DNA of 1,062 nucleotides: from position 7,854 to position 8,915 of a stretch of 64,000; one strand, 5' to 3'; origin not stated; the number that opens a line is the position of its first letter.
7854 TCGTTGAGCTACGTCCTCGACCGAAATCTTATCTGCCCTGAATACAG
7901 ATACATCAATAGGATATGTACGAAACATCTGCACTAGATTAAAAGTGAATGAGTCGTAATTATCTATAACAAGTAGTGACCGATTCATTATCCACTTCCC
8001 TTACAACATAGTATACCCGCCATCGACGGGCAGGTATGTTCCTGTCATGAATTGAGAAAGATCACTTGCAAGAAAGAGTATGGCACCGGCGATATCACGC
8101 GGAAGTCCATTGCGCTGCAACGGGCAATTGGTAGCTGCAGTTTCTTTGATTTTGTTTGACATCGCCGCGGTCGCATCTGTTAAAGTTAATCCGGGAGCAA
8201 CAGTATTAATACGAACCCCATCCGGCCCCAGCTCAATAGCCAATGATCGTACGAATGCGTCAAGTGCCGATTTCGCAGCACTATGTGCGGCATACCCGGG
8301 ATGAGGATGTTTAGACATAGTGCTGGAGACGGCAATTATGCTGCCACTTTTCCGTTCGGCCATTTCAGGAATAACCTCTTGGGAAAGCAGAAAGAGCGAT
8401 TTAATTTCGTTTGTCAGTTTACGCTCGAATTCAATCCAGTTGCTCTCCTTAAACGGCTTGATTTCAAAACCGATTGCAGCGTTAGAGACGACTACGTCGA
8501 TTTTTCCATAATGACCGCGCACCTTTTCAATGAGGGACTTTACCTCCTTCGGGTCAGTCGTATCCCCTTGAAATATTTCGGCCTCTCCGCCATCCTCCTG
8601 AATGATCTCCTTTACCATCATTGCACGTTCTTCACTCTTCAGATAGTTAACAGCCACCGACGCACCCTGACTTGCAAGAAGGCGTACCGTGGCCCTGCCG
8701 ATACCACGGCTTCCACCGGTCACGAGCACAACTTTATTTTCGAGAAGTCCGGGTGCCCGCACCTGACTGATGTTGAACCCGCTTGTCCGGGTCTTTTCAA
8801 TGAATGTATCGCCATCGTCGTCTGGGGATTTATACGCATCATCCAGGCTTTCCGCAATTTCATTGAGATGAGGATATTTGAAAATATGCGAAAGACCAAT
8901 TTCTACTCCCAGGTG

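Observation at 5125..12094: Single-module NRPS (C-A-T-SDR) in one operon with pabA and a pabB-pabC fusion: candidate orphan 4-aminobenzoate-derived product locus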

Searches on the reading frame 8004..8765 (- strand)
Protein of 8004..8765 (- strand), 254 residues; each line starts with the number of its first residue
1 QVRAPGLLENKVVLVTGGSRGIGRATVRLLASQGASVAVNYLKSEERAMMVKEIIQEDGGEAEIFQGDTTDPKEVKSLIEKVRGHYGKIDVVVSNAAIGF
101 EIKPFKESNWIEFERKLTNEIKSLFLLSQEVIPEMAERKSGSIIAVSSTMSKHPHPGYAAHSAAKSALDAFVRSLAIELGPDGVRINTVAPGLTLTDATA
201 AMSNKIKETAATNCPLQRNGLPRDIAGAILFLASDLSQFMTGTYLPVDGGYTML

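Call 19: find_related_loci(query=A2, collection=metagenome_contigs, flank=10000)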
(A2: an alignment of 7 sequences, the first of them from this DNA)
Query A2 (254 aa) in metagenome_contigs; peptide patterns used: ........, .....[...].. (x = any residue, [..] = any of these).
450 stretches matched a pattern; 126 encode a relative of the query (tblastn E <= 1e-3); the best 80 are kept; 80 distinct loci.
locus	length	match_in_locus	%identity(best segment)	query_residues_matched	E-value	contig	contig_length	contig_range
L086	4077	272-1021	76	5-254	1e-135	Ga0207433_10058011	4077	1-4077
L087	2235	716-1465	74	5-254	1e-132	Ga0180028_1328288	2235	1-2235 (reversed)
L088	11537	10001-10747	74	6-254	2e-124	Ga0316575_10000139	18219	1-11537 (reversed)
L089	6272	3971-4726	66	3-254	1e-114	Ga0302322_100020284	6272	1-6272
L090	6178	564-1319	66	3-254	1e-114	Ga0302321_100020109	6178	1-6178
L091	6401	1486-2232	64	6-254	4e-111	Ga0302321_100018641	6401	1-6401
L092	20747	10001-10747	61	6-254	2e-104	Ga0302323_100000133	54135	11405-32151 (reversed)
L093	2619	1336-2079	60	7-254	5e-104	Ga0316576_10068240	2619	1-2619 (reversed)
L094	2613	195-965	58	3-253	8e-101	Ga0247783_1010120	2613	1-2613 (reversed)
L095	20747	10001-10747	57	6-254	9e-96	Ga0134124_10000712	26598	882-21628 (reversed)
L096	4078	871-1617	59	6-254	5e-96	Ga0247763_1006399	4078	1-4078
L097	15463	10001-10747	57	6-254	5e-95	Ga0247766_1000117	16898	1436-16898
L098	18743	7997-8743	59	6-254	5e-94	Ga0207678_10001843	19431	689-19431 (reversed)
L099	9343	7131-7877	57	6-254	7e-94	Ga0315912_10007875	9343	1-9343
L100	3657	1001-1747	57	6-254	3e-94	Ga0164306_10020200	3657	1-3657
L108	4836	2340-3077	50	8-253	6e-78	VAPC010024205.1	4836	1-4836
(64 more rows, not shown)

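Call 23: search_protein_families(library=pfam, proteins=[L095:1700-2563:-, L095:2560-4080:-, L095:4155-5237:+, L095:5237-5917:+, L095:5934-6527:-, L095:10834-12420:+, L095:12410-14155:+, L095:14247-15092:+, L095:15116-16510:-, L095:5814-6569:+])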
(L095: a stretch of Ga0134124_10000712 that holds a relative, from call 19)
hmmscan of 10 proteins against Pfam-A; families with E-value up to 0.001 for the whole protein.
L095:1700-2563:- (287 aa): 0 families

L095:2560-4080:- (506 aa): 2 families
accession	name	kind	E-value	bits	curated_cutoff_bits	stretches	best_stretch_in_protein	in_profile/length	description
PF01547.30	SBP_bac_1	-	3.1e-06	27.9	26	0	85-216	6-123/307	Bacterial extracellular solute-binding protein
PF13416.11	SBP_bac_8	-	7.3e-06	26.4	27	1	112-422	20-269/279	Bacterial extracellular solute-binding protein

L095:4155-5237:+ (360 aa): 1 family
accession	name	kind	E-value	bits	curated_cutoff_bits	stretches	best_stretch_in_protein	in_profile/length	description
PF13174.12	TPR_6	-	0.00098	20.1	26.3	0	293-321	1-29/33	Tetratricopeptide repeat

L095:5237-5917:+ (226 aa): 3 families
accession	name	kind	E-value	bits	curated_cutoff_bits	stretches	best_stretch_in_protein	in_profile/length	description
PF08281.18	Sigma70_r4_2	-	4.2e-12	45.9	25.7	1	163-213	2-52/54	Sigma-70, region 4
PF04542.20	Sigma70_r2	-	3.2e-10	40.1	24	1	69-133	3-69/71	Sigma-70 region 2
PF04545.22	Sigma70_r4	-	2e-06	27.6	24.1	1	168-214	1-47/50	Sigma-70, region 4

L095:5934-6527:- (197 aa): 1 family
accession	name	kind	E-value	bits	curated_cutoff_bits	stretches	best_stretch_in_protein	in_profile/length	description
PF16694.10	Cytochrome_P460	-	2.9e-32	112.1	27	1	57-192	2-125/125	Cytochrome P460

L095:10834-12420:+ (528 aa): 0 families

L095:12410-14155:+ (581 aa): 0 families

L095:14247-15092:+ (281 aa): 1 family
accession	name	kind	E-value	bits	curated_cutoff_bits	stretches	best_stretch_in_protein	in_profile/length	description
PF00797.23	Acetyltransf_2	-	3.5e-60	204.2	22.8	1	33-268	1-238/240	N-acetyltransferase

L095:15116-16510:- (464 aa): 1 family
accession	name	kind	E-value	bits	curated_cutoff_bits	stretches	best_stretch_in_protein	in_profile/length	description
PF00486.34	Trans_reg_C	-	6.5e-08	33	26.2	1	26-98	2-77/77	Transcriptional regulatory protein, C terminal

L095:5814-6569:+ (251 aa): 0 families

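Call 30: search_solved_structures(query=window:8004-8765:-, show_alignments=3, max_evalue=1e-20)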
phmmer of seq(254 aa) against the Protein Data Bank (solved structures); distinct sequences matched with E-value up to 1e-20: 365 (the best 60 are shown).
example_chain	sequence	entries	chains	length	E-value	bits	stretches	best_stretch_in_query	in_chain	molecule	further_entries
3osu_A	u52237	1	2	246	3.2e-45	157.7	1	11-252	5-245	3-oxoacyl-[acyl-carrier-protein] reductase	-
3sj7_A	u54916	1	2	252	3.6e-45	157.6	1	11-252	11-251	3-oxoacyl-(Acyl-carrier-protein) reductase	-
4jro_A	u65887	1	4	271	2.8e-40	141.6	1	8-253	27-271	FabG protein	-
6t77_A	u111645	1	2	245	2.8e-39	138.3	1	8-253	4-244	3-oxoacyl-ACP reductase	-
3tzk_A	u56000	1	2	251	3.2e-39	138.1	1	8-253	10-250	3-oxoacyl-[acyl-carrier protein] reductase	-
2hq1_A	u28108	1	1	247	3.7e-39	137.9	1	8-253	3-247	Glucose/ribitol dehydrogenase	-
4m8s_A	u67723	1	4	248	4.5e-39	137.6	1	8-253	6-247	Putative 3-oxoacyl-[acyl-carrier protein] reductase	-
4iqg_C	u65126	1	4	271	4.8e-39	137.5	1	10-250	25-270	Short-chain dehydrogenase/reductase SDR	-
1i01_A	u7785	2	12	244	5.8e-39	137.3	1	9-253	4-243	BETA-KETOACYL [ACP] REDUCTASE | 3-oxoacyl-[acyl-carrier protein] reductase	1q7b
4mow_A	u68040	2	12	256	7.5e-39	136.9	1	8-251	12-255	Glucose 1-dehydrogenase | Putative glucose 1-dehydrogenase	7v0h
4wjz_A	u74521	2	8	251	8.2e-39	136.8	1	8-253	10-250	3-oxoacyl-[acyl-carrier-protein] reductase FabG | 3-oxoacyl-[acyl-carrier protein] reductase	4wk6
3rro_A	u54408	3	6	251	1.1e-38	136.3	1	8-253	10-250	3-ketoacyl-(acyl-carrier-protein) reductase | 3-oxoacyl-[acyl-carrier protein] reductase | 3-oxoacyl-[acyl-carrier-protein] reductase FabG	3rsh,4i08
3op4_A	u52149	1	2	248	1.2e-38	136.3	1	8-253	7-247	3-oxoacyl-[acyl-carrier protein] reductase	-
2uvd_A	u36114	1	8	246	1.4e-38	136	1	8-253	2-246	3-OXOACYL-(ACYL-CARRIER-PROTEIN) REDUCTASE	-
1q7c_A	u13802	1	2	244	1.5e-38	135.9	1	9-253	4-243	3-oxoacyl-[acyl-carrier protein] reductase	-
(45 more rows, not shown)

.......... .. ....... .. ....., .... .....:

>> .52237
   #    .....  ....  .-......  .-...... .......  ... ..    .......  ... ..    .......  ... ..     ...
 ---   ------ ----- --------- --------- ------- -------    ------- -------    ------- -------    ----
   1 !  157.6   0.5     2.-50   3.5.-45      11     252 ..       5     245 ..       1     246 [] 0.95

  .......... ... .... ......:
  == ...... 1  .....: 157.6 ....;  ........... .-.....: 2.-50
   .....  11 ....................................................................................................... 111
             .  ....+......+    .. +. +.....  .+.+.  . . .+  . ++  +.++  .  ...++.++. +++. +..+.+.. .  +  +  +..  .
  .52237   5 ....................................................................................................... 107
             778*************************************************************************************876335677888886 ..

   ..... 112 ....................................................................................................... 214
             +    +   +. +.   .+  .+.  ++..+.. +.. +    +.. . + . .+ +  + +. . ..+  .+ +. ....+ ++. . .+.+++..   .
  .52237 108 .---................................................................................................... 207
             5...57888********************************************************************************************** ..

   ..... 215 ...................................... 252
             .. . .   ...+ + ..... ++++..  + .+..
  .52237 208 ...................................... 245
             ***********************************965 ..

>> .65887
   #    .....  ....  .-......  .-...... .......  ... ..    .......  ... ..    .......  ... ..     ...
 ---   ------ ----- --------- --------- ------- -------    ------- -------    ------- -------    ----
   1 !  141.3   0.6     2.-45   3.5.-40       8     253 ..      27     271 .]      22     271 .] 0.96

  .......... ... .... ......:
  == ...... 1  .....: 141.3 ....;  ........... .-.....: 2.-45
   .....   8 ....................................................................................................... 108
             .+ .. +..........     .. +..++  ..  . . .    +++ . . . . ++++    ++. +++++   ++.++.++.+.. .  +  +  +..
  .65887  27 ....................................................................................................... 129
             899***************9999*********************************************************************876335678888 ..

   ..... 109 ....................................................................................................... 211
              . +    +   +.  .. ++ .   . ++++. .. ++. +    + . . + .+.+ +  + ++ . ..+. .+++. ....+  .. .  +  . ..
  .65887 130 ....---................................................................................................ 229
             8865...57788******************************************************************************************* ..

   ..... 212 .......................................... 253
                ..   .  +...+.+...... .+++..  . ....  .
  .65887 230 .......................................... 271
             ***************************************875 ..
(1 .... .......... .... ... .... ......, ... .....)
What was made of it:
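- It aligns to FabG with Tyr replaced by His and Asn by Glu (call 30).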

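Call 79: predict_structure(alignment_id=A2)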
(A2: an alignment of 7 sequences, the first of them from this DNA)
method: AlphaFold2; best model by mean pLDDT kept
length: 254 residues; sequences in the alignment: 7
mean_pLDDT: 72.3   pTM: 0.78
mean pLDDT of the five models: 72.3, 70.3, 70.1, 66.9, 66.4
residues with pLDDT >= 90: 48; 70-90: 106; 50-70: 56; < 50: 44
segments of 3 or more residues with pLDDT < 50: 1-3, 150-154, 192-201, 218-222, 234-254
pLDDT, mean of each block of 10 residues (from residue 1): 63 79 66 85 82 82 91 96 95 77 82 87 93 89 72 58 80 83 71 46 56 54 58 44 34 27
secondary structure, 60 per line:
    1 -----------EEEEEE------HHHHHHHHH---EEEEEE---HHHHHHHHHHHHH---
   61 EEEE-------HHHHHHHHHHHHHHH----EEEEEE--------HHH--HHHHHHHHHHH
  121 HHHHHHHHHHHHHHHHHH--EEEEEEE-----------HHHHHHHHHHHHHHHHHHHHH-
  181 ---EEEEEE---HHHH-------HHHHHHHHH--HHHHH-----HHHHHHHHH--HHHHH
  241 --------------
elements in order: E12-17 H24-32 E36-41 H45-57 E61-64 H72-86 E91-96 H110-138 E141-147 H159-179 E184-189 H193-196 H204-212 H215-219 H225-233 H236-240

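Call 81: find_homologous_proteins(query=L108:2334-3083:+, max_evalue=1e-40)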
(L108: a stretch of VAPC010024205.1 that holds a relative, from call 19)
Query L108:2334-3083:+ (250 aa): 2303 proteins with E <= 1e-40 among 8000 candidates; the best 120 are listed.
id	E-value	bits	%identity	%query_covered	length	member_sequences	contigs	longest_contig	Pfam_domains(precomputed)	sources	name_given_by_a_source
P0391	1.4e-152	524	95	100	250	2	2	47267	PF08659.17,PF13561.13,PF00106.32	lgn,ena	-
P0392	4.1e-132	457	82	100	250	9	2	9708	PF08659.17,PF13561.13,PF23441.1,PF00106.32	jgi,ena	-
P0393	1.0e-129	449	79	100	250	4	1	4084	PF08659.17,PF13561.13,PF23441.1,PF00106.32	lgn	-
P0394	1.1e-115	403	74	100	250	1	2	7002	PF08659.17,PF13561.13,PF23441.1,PF00106.32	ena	-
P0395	9.2e-111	387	71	99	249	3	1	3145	PF08659.17,PF13561.13,PF23441.1,PF00106.32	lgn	-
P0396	2.0e-110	386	73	99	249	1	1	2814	PF08659.17,PF13561.13,PF00106.32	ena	-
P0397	5.4e-109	381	71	99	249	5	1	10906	PF08659.17,PF13561.13,PF00106.32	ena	-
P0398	1.5e-106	373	69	99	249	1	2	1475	PF08659.17,PF13561.13,PF23441.1,PF00106.32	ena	-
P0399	1.2e-105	370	70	99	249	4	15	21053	PF08659.17,PF13561.13,PF23441.1,PF00106.32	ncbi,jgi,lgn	jgi:3-oxoacyl-[acyl-carrier protein] reductase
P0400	2.3e-105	369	70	99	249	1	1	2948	PF08659.17,PF13561.13,PF23441.1,PF00106.32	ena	-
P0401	5.0e-105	368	70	99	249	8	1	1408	PF08659.17,PF13561.13,PF23441.1,PF00106.32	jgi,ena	-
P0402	3.4e-104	365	69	99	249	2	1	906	PF08659.17,PF13561.13,PF23441.1,PF00106.32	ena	-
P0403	3.9e-104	365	71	99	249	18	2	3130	PF08659.17,PF13561.13,PF23441.1,PF00106.32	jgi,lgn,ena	-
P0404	5.8e-104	365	69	99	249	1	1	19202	PF08659.17,PF13561.13,PF23441.1,PF00106.32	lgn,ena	-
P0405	8.3e-104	364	70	99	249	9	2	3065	PF08659.17,PF13561.13,PF23441.1,PF00106.32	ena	-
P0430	2.8e-99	349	67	99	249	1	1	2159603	PF08659.17,PF13561.13,PF23441.1,PF00106.32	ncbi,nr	ncbi:MAG: 3-oxoacyl-ACP reductase FabG [bacterium]|nr:MAG: 3-oxoacyl-ACP reductase FabG [bacterium]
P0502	2.7e-88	313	63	98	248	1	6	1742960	PF08659.17,PF13561.13,PF23441.1,PF00106.32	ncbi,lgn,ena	-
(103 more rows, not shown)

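Call 83: fold_search(model_id=the predicted structure, library=pdb)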
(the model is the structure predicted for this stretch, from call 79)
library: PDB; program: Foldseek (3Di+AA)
matches with E <= 10: 1999; with E <= 0.001: 1982
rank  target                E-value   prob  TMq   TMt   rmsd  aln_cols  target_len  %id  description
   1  4dml_B                4.3e-16  1.00  0.68  0.71   9.0       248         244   35  3-oxoacyl-[acyl-carrier-protein] reductase from Synechococcus elongatus PCC 7942 (released 2012-02-22)
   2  8hax_A                1.3e-15  1.00  0.67  0.70   9.2       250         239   35  Brucella melitensis 7alpha-Hydroxysteroid Dehydrogenase mutant-I258M/K262T (released 2023-11-01)
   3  8hs9_E                1.3e-15  1.00  0.67  0.70   9.2       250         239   35  Brucella melitensis 7-alpha-Hydroxysteroid Dehydrogenase mutant:I258M/K262T (released 2023-12-27)
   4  3awd_A                1.4e-15  1.00  0.64  0.64  10.3       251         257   25  Crystal structure of gox2181 (released 2012-02-01)
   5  4jro_B                1.6e-15  1.00  0.68  0.72   8.7       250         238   31  Crystal structure of 3-oxoacyl-[acyl-carrier protein]reductase (FabG)from Listeria monocytogenes in complex with NADP+ (released 2013-04-03)
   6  8hs6_K                1.6e-15  1.00  0.67  0.69   9.1       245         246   35  Brucella melitensis 7-alpha-Hydroxysteroid Dehydrogenase mutant:1-53 truncation (released 2024-01-03)
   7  8hs6_L                1.9e-15  1.00  0.67  0.71   9.1       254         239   33  Brucella melitensis 7-alpha-Hydroxysteroid Dehydrogenase mutant:1-53 truncation (released 2024-01-03)
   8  3osu_A                2.0e-15  1.00  0.66  0.68   9.0       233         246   37  Crystal structure of the 3-oxoacyl-acyl carrier protein reductase, FabG, from Staphylococcus aureus (released 2010-09-29)
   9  3gaf_B                2.2e-15  1.00  0.67  0.70   9.0       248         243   35  2.2A Crystal Structure of 7-Alpha-Hydroxysteroid Dehydrogenase from Brucella Melitensis (released 2009-03-17)
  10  8hs6_E                2.3e-15  1.00  0.68  0.70   8.8       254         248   35  Brucella melitensis 7-alpha-Hydroxysteroid Dehydrogenase mutant:1-53 truncation (released 2024-01-03)
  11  8hs6_D                2.4e-15  1.00  0.67  0.69   8.8       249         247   35  Brucella melitensis 7-alpha-Hydroxysteroid Dehydrogenase mutant:1-53 truncation (released 2024-01-03)
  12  4jro_D                2.6e-15  1.00  0.69  0.72   9.1       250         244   34  Crystal structure of 3-oxoacyl-[acyl-carrier protein]reductase (FabG)from Listeria monocytogenes in complex with NADP+ (released 2013-04-03)
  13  8hs6_C                2.8e-15  1.00  0.67  0.73   8.1       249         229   34  Brucella melitensis 7-alpha-Hydroxysteroid Dehydrogenase mutant:1-53 truncation (released 2024-01-03)
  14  3sj7_B                3.3e-15  1.00  0.67  0.70   9.4       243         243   37  Structure of beta-ketoacetyl-CoA reductase (FabG) from Staphylococcus aureus complex with NADPH (released 2012-01-25)
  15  8hdi_D                3.7e-15  1.00  0.67  0.68   9.2       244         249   35  Brucella melitensis 7-alpha-Hydroxysteroid Dehydrogenase mutant: 1-53 truncation/K262T (released 2024-01-03)
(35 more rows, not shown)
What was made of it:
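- Closest known: FabG. Same: 35-37% identity and the same fold (calls 30, 83).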
